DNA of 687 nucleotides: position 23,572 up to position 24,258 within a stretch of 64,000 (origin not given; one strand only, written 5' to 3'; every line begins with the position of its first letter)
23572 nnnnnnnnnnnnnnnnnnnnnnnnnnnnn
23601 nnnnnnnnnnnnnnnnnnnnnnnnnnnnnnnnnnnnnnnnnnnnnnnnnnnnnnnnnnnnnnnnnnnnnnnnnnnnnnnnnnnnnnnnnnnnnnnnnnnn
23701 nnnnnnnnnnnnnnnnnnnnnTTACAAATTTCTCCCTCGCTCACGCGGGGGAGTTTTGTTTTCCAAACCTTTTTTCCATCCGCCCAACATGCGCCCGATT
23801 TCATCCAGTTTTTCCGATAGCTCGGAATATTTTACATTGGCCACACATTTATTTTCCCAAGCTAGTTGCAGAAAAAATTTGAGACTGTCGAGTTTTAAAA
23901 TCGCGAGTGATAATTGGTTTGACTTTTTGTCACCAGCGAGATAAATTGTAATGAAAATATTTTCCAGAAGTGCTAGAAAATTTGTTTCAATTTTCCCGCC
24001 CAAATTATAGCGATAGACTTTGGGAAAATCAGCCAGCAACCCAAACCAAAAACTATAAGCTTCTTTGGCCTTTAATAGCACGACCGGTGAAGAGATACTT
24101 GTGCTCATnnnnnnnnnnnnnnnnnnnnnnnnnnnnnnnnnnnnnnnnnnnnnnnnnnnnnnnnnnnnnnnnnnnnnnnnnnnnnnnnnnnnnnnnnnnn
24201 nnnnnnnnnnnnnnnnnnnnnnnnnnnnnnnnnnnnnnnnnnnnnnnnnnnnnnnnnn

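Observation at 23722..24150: Avd is encoded antisense to the TR-RT transcription unit and fills the whole TR-to-RT interval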

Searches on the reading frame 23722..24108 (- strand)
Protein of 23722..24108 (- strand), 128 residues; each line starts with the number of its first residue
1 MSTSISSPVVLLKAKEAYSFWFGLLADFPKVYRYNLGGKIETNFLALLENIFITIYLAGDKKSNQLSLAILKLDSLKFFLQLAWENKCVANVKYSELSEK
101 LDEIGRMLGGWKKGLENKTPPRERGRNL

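Call 3: search_protein_families(library=pfam, proteins=[window:23722-24108:-], max_evalue=0.1)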
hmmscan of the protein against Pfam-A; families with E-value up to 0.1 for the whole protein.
window:23722-24108:- (128 aa): 3 families
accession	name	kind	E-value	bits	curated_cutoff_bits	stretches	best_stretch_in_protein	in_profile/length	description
PF22296.2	bAvd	-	5.1e-13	49.9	40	1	15-114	8-106/107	bAvd-like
PF05635.17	23S_rRNA_IVP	-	0.053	14.2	33.8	1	62-109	58-105/106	23S rRNA-intervening sequence protein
PF21825.2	crAss001_48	-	0.084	13.2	24.8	0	94-124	11-38/61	crAss001_48 related protein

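Call 7: find_homologous_proteins(query=window:23722-24108:-)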
Query window:23722-24108:- (128 aa): 634 proteins with E <= 0.001 among 644 candidates; the best 120 are listed.
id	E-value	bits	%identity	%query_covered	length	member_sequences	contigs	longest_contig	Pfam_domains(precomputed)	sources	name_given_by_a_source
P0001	4.5e-78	277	100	100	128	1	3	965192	PF22296.3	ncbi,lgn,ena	ncbi:MAG: four helix bundle protein [Candidatus Falkowbacteria bacterium]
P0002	1.2e-60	221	77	99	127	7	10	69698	PF22296.3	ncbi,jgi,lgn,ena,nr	ncbi:four helix bundle protein [Candidatus Falkowbacteria bacterium]|nr:four helix bundle protein [C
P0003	1.2e-60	221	80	100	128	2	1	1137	PF22296.3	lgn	-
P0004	1.9e-60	220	77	99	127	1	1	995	PF22296.3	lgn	-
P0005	8.4e-60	218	77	100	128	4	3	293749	PF22296.3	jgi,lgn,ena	-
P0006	8.6e-60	218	78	100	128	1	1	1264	PF22296.3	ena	-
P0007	1.1e-59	218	76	99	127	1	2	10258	PF22296.3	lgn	-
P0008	1.7e-59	217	77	99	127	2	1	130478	PF22296.3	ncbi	-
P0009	1.9e-59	217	77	99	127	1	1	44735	PF22296.3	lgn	-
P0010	1.9e-59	217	77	100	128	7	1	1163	PF22296.3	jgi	jgi:hypothetical protein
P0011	2.0e-59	217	78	99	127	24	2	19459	PF22296.3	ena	-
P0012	3.2e-59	216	79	100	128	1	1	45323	PF22296.3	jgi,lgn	jgi:hypothetical protein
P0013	4.5e-59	216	77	100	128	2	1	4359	PF22296.3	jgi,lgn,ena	-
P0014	6.0e-59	215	78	99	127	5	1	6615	PF22296.3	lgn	-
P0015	8.0e-59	215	75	99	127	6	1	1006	PF22296.3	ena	-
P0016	1.4e-58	214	77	100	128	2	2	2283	PF22296.3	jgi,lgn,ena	-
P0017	5.1e-58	212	76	99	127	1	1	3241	PF22296.3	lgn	-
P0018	6.4e-58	212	76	99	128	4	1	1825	PF22296.3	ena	-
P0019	7.4e-58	212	76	100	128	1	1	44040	PF22296.3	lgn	-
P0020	8.5e-58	212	76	98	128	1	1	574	PF22296.3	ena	-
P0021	2.4e-57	210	76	99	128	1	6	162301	PF22296.3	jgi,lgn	-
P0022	5.2e-57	209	75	99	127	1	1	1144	PF22296.3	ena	-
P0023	5.5e-57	209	76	100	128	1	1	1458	PF22296.3,PF05635.18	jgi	jgi:four helix bundle protein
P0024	8.7e-57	208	74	100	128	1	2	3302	PF22296.3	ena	-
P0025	8.7e-57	208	76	99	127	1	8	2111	PF22296.3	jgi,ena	-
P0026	9.3e-57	208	75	100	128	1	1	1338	PF22296.3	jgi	jgi:hypothetical protein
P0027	1.0e-56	208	75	100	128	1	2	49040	PF22296.3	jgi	jgi:hypothetical protein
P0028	1.1e-56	208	75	98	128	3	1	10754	PF22296.3,PF05635.18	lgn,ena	-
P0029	1.2e-56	208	74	99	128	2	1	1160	PF22296.3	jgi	-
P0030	1.3e-56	208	73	100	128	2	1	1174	PF22296.3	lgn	-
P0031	1.8e-56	207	73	100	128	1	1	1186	PF22296.3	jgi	jgi:hypothetical protein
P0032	1.9e-56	207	74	99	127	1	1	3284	PF22296.3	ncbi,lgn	-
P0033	2.9e-56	207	74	99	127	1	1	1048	PF22296.3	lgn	-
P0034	3.0e-56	207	78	95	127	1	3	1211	PF22296.3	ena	-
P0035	3.4e-56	207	74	99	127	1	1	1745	PF22296.3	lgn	-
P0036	3.5e-56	207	74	99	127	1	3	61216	PF22296.3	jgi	jgi:hypothetical protein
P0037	3.6e-56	206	74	100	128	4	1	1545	PF22296.3,PF05635.18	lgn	-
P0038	6.5e-56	206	76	99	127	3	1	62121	PF22296.3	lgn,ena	-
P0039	7.9e-56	205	74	99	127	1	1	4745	PF22296.3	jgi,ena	-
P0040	8.7e-56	205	75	99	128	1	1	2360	PF22296.3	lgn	-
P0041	3.8e-55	203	72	99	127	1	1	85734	PF22296.3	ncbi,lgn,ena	-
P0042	6.6e-55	202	76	95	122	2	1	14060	PF22296.3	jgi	jgi:hypothetical protein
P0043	9.2e-55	202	72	99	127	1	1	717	PF22296.3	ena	-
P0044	9.6e-55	202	73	98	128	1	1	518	PF22296.3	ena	-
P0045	1.1e-54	202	72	99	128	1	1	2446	PF22296.3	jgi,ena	-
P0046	1.1e-54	202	73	95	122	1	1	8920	PF22296.3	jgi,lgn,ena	-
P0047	3.2e-54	200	76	95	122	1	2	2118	PF22296.3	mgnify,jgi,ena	mgnify:CR=1 FL=1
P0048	6.1e-54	199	71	100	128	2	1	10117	PF22296.3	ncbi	-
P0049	1.4e-53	198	72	96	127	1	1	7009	PF22296.3,PF05635.18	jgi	jgi:four helix bundle protein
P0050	1.4e-53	198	74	95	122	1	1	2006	PF22296.3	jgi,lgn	jgi:hypothetical protein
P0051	1.5e-53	198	74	95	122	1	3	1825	PF22296.3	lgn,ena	-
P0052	1.8e-53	198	73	95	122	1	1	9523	PF22296.3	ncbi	-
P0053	1.9e-53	198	75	95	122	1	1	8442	PF22296.3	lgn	-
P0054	2.1e-53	198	72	99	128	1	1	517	PF22296.3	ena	-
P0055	2.5e-53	197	75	95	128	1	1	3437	PF22296.3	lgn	-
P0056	3.7e-53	197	71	99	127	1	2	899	PF22296.3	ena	-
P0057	4.1e-53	197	70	95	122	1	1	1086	PF22296.3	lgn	-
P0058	4.2e-53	197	75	95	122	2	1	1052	PF22296.3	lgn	-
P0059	5.2e-53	196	73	95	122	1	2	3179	PF22296.3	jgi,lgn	-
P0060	4.4e-52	193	69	99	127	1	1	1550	PF22296.3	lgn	-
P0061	5.3e-52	193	72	95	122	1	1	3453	PF22296.3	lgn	-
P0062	5.4e-52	193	67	98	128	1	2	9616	PF22296.3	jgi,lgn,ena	-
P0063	6.8e-52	193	72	95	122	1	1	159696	PF22296.3,PF05635.18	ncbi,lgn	-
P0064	1.0e-51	192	69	98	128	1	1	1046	PF22296.3,PF05635.18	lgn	-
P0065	1.0e-51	192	72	95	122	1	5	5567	PF22296.3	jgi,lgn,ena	-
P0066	1.1e-51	192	72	95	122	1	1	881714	PF22296.3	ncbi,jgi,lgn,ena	ncbi:MAG: four helix bundle protein [Patescibacteria group bacterium]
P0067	1.4e-51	192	69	98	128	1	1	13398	PF22296.3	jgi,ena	-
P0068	1.5e-51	192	70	98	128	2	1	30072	PF22296.3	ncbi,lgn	-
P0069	1.6e-51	191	70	95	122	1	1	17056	PF22296.3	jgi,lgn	jgi:hypothetical protein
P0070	1.8e-51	191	67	98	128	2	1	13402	PF22296.3,PF05635.18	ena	-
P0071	2.5e-51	191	70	96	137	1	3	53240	PF22296.3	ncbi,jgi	ncbi:MAG: four helix bundle protein [Patescibacteria group bacterium]|jgi:hypothetical protein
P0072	3.1e-51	191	69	95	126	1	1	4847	PF22296.3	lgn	-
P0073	4.3e-51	190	73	95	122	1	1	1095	PF22296.3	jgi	-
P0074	5.1e-51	190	71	95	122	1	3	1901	PF22296.3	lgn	-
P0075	5.9e-51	190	72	94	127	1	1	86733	PF22296.3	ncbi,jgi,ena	-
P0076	8.7e-51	189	70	99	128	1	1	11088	PF22296.3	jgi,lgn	-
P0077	9.7e-51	189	70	94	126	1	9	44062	PF22296.3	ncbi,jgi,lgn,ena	-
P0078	1.2e-50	189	69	99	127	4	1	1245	PF22296.3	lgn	-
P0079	1.7e-50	188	71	97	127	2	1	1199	PF22296.3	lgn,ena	-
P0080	2.0e-50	188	67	99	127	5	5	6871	PF22296.3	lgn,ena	-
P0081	2.4e-50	188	67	96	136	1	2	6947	PF22296.3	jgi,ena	-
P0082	2.8e-50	187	71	93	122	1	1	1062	PF22296.3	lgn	-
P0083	7.6e-50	186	69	95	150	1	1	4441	PF22296.3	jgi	jgi:hypothetical protein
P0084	9.0e-50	186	72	94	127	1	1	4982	PF22296.3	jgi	jgi:hypothetical protein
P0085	1.9e-49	185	66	98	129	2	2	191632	PF22296.3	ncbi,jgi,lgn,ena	ncbi:MAG: four helix bundle protein [Patescibacteria group bacterium]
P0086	2.0e-49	185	69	95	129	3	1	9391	PF22296.3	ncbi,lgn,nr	ncbi:MAG: four helix bundle protein [Patescibacteria group bacterium]|nr:four helix bundle protein [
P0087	2.2e-49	185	70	94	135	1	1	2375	PF22296.3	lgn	-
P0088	3.6e-49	184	67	98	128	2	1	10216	PF22296.3,PF05635.18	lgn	-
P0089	3.9e-49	184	67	95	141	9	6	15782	PF22296.3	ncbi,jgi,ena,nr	ncbi:MAG: hypothetical protein UT90_C0018G0004 [Parcubacteria group bacterium GW2011_GWA1_40_21]|nr:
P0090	6.6e-49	183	64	96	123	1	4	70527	PF22296.3,PF05635.18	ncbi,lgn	-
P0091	7.6e-49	183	67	95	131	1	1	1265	PF22296.3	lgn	-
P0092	1.8e-48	182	70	93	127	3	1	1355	PF22296.3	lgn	-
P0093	2.7e-48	181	67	96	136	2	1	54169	PF22296.3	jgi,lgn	jgi:hypothetical protein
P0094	3.2e-48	181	70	91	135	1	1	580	PF22296.3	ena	-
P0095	3.9e-48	181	66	95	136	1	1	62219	PF22296.3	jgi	jgi:hypothetical protein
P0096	4.0e-48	181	65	99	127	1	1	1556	PF22296.3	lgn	-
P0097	4.3e-48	180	72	88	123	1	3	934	PF22296.3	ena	-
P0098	5.2e-48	180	67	95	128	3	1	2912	PF22296.3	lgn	-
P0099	6.5e-48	180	64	98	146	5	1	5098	PF22296.3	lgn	-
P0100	6.6e-48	180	64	95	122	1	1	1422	PF22296.3,PF05635.18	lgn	-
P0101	7.3e-48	180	69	94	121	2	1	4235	PF22296.3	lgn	-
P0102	8.7e-48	179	67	95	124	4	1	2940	PF22296.3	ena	-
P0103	1.0e-47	179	65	93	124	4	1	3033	PF22296.3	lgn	-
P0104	1.6e-47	179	67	93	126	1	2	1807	PF22296.3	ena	-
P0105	1.6e-47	179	65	95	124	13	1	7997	PF22296.3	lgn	-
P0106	4.0e-47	177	69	95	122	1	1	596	PF22296.3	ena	-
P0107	6.0e-47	177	75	84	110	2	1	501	PF22296.3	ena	-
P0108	7.0e-47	176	66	93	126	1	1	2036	PF22296.3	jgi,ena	-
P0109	7.3e-47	176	62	98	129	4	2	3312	PF22296.3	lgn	-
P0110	7.3e-47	176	70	90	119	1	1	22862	PF22296.3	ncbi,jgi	jgi:hypothetical protein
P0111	1.1e-46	176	65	91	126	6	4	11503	PF22296.3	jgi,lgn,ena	jgi:hypothetical protein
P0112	1.4e-46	175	68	91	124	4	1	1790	PF22296.3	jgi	jgi:hypothetical protein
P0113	2.0e-46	175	64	92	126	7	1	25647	PF22296.3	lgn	-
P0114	2.1e-46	175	67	89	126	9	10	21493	PF22296.3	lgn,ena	-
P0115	2.6e-46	175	69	91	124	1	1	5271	PF22296.3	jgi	jgi:hypothetical protein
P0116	4.1e-46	174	63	96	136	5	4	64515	PF22296.3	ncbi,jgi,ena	ncbi:MAG: four helix bundle protein [Patescibacteria group bacterium]|jgi:hypothetical protein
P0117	4.4e-46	174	68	92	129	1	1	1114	PF22296.3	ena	-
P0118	1.0e-45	173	65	93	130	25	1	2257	PF22296.3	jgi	-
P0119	1.1e-45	173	71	91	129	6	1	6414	PF22296.3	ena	-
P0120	1.3e-45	172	65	95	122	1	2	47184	PF22296.3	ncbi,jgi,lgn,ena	ncbi:MAG: four helix bundle protein [Patescibacteria group bacterium]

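Call 14: find_related_loci(query=A1, collection=genome_contigs, flank=3000)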
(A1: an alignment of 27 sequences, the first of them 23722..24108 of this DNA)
Query A1 (128 aa) in genome_contigs; peptide patterns used: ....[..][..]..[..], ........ (x = any residue, [..] = any of these).
206 stretches matched a pattern; 130 encode a relative of the query (tblastn E <= 1e-3); the best 80 are kept; 80 distinct loci.
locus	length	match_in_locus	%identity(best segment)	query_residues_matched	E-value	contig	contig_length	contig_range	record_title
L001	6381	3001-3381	77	1-127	9e-66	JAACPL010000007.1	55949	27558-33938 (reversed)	MAG: Candidatus Falkowbacteria bacterium isolate CG_2015-02_33_13 CG_2015-02_curated_scaffold_283, whole genome shotgun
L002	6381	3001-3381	79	1-127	2e-65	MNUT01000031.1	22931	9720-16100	MAG: Candidatus Falkowbacteria bacterium CG1_02_37_21 cg1_0.2_scaffold_1679_c, whole genome shotgun sequence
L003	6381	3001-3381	77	1-127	9e-66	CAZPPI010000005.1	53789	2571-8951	MAG TPA_asm: uncultured Gammaproteobacteria bacterium isolate SRP294416_co1_755 genome assembly, contig: NODE_837_length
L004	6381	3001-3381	76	1-127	6e-65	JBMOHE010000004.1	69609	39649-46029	MAG: Patescibacteria group bacterium isolate Deming_bin.335 contig580, whole genome shotgun sequence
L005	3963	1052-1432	76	1-127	3e-64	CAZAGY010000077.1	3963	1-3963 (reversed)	MAG TPA_asm: uncultured Gammaproteobacteria bacterium isolate SRP178699_co1_485 genome assembly, contig: NODE_35209_leng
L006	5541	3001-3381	75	1-127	4e-64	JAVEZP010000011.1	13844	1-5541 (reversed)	MAG: Patescibacteria group bacterium isolate BF4_68 NODE_13956_length_13844_cov_23.515127_Biofilm4, whole genome shotgun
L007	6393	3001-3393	76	1-127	1e-63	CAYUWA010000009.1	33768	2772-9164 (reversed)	MAG TPA_asm: uncultured Gammaproteobacteria bacterium isolate binchicken_co113_83 genome assembly, contig: NODE_1392_len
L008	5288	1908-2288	76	1-127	3e-63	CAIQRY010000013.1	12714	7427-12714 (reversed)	uncultured bacterium isolate AM-lipid-02-D9_bin-0787 genome assembly, contig: bin-0787:13/68, whole genome shotgun seque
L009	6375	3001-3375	73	1-124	1e-57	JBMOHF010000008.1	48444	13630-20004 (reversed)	MAG: Patescibacteria group bacterium isolate Deming_bin.338 contig1226, whole genome shotgun sequence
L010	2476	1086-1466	69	1-127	4e-58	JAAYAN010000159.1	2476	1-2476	MAG: Ignavibacteria bacterium isolate AS06rmzACSIP_142 529102_AS06, whole genome shotgun sequence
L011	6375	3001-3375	71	1-125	3e-57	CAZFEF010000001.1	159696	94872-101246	MAG TPA_asm: uncultured Gammaproteobacteria bacterium isolate SRP192927_co9_427 genome assembly, contig: NODE_14_length_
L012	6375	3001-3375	70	1-125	3e-57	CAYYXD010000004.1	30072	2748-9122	MAG TPA_asm: uncultured Gammaproteobacteria bacterium isolate SRP294416_co1_713 genome assembly, contig: NODE_2688_lengt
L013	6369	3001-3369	70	1-123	2e-56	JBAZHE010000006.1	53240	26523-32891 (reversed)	MAG: Patescibacteria group bacterium isolate SO_2017_LW3_62 NODE_1288_length_53240_cov_1.373788_LW162_2017, whole genome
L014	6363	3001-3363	69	1-121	4e-56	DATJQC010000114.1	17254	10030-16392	MAG TPA_asm: Candidatus Nanoarchaeia archaeon isolate SMAG_U14930 k141_3875905, whole genome shotgun sequence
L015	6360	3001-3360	68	3-122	2e-55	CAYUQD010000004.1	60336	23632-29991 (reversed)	MAG TPA_asm: uncultured Candidatus Saccharibacteria bacterium isolate SRP285395_co2_363 genome assembly, contig: NODE_69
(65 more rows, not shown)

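Call 19: search_solved_structures(query=A1, max_evalue=1, show_alignments=1)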
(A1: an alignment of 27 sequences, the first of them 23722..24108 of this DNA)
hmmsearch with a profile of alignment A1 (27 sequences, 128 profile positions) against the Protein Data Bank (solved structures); distinct sequences matched with E-value up to 1: 2.
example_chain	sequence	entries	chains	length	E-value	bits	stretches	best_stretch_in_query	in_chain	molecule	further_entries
4dwl_A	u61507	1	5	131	0.71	13.1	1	42-118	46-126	Bbp7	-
5dyr_A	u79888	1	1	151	0.72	13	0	48-102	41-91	Virulence-associated protein D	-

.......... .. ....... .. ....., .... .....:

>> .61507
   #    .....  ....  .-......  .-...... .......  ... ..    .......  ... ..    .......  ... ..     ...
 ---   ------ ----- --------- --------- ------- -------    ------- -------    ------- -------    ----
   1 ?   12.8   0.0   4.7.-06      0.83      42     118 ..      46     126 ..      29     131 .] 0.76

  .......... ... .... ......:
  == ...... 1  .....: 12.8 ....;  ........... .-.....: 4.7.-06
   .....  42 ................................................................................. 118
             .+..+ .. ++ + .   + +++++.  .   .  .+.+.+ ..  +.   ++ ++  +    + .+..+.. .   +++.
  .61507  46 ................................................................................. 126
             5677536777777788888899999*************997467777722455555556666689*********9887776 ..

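Call 54: predict_structure(alignment_id=A1)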
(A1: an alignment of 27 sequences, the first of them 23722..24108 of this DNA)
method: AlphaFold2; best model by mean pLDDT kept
length: 128 residues; sequences in the alignment: 27
mean_pLDDT: 89.1   pTM: 0.80
mean pLDDT of the five models: 89.1, 88.8, 88.7, 88.5, 88.2
residues with pLDDT >= 90: 102; 70-90: 9; 50-70: 8; < 50: 9
segments of 3 or more residues with pLDDT < 50: 1-5, 125-128
pLDDT, mean of each block of 10 residues (from residue 1): 59 97 94 94 98 92 96 98 97 98 96 83 48
secondary structure, 60 per line:
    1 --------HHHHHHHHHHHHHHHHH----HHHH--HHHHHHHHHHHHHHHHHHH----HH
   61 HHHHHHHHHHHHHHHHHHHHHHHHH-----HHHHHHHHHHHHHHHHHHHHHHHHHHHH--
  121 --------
elements in order: H9-25 H30-33 H36-54 H59-85 H91-118

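Call 56: fold_search(model_id=the predicted structure, library=pdb)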
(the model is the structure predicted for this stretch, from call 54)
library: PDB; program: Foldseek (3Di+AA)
matches with E <= 10: 577; with E <= 0.001: 7
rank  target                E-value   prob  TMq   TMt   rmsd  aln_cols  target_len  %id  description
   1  2gsc_B                8.4e-05  1.00  0.78  0.85   1.3       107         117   19  Crystal Structure of the Conserved Hypothetical Cytosolic Protein Xcc0516 from Xanthomonas campestris (released 2006-10-03)
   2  2gsc_E                1.4e-04  1.00  0.76  0.86   1.4       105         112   18  Crystal Structure of the Conserved Hypothetical Cytosolic Protein Xcc0516 from Xanthomonas campestris (released 2006-10-03)
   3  2gsc_C                2.5e-04  1.00  0.77  0.90   1.0       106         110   19  Crystal Structure of the Conserved Hypothetical Cytosolic Protein Xcc0516 from Xanthomonas campestris (released 2006-10-03)
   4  2gsc_D                2.5e-04  1.00  0.79  0.87   1.2       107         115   19  Crystal Structure of the Conserved Hypothetical Cytosolic Protein Xcc0516 from Xanthomonas campestris (released 2006-10-03)
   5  2gsc_A                2.8e-04  1.00  0.79  0.89   1.0       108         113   18  Crystal Structure of the Conserved Hypothetical Cytosolic Protein Xcc0516 from Xanthomonas campestris (released 2006-10-03)
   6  2rld_B                5.4e-04  1.00  0.72  0.82   2.3       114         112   17  CRYSTAL STRUCTURE OF A PROTEIN WITH UNKNOWN FUNCTION FROM S23 RIBOSOMAL PROTEIN FAMILY (BT_0352) FROM BACTEROIDES THET (released 2007-10-30)
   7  2rld_C                7.8e-04  1.00  0.72  0.79   4.2       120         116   17  CRYSTAL STRUCTURE OF A PROTEIN WITH UNKNOWN FUNCTION FROM S23 RIBOSOMAL PROTEIN FAMILY (BT_0352) FROM BACTEROIDES THET (released 2007-10-30)
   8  4dwl_D                2.3e-03  1.00  0.76  0.90   1.8       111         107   16  Avd molecule from Bordetella bacteriophage DGR (released 2013-02-27)
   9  2rld_A                2.5e-03  1.00  0.71  0.79   4.1       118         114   16  CRYSTAL STRUCTURE OF A PROTEIN WITH UNKNOWN FUNCTION FROM S23 RIBOSOMAL PROTEIN FAMILY (BT_0352) FROM BACTEROIDES THET (released 2007-10-30)
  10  4dwl_C                2.6e-03  1.00  0.76  0.88   1.7       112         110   17  Avd molecule from Bordetella bacteriophage DGR (released 2013-02-27)
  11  8ub7_E                2.7e-03  1.00  0.74  0.85   2.0       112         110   17  Diversity-generating retroelement (DGR) ribonucleoprotein reverse transcriptase - Active state (N-occupied) (released 2024-10-23)
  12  2rld_E                2.9e-03  1.00  0.74  0.86   1.9       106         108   16  CRYSTAL STRUCTURE OF A PROTEIN WITH UNKNOWN FUNCTION FROM S23 RIBOSOMAL PROTEIN FAMILY (BT_0352) FROM BACTEROIDES THET (released 2007-10-30)
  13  2rld_D                3.1e-03  1.00  0.70  0.82   2.2       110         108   16  CRYSTAL STRUCTURE OF A PROTEIN WITH UNKNOWN FUNCTION FROM S23 RIBOSOMAL PROTEIN FAMILY (BT_0352) FROM BACTEROIDES THET (released 2007-10-30)
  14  8ub7_B                3.8e-03  1.00  0.71  0.74   2.3       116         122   17  Diversity-generating retroelement (DGR) ribonucleoprotein reverse transcriptase - Active state (N-occupied) (released 2024-10-23)
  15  8ub7_C                5.3e-03  1.00  0.72  0.82   2.3       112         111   17  Diversity-generating retroelement (DGR) ribonucleoprotein reverse transcriptase - Active state (N-occupied) (released 2024-10-23)
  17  4dwl_A                5.9e-03  1.00  0.73  0.84   2.1       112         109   17  Avd molecule from Bordetella bacteriophage DGR (released 2013-02-27)
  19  4dwl_E                7.7e-03  1.00  0.74  0.85   1.9       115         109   17  Avd molecule from Bordetella bacteriophage DGR (released 2013-02-27)
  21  8ub7_D                8.6e-03  1.00  0.73  0.83   2.0       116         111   16  Diversity-generating retroelement (DGR) ribonucleoprotein reverse transcriptase - Active state (N-occupied) (released 2024-10-23)
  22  4dwl_B                1.1e-02  1.00  0.75  0.86   1.8       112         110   15  Avd molecule from Bordetella bacteriophage DGR (released 2013-02-27)
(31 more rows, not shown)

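Call 68: search_protein_families(library=ncbifam, proteins=[window:23722-24108:-], max_evalue=0.01)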
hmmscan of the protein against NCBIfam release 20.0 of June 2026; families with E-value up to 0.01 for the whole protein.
window:23722-24108:- (128 aa): 1 family
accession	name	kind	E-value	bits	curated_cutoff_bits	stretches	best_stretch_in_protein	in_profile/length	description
NF033474.1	DivGenRetAVD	equivalog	4.6e-17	62.2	80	1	12-113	5-104/104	diversity-generating retroelement protein Avd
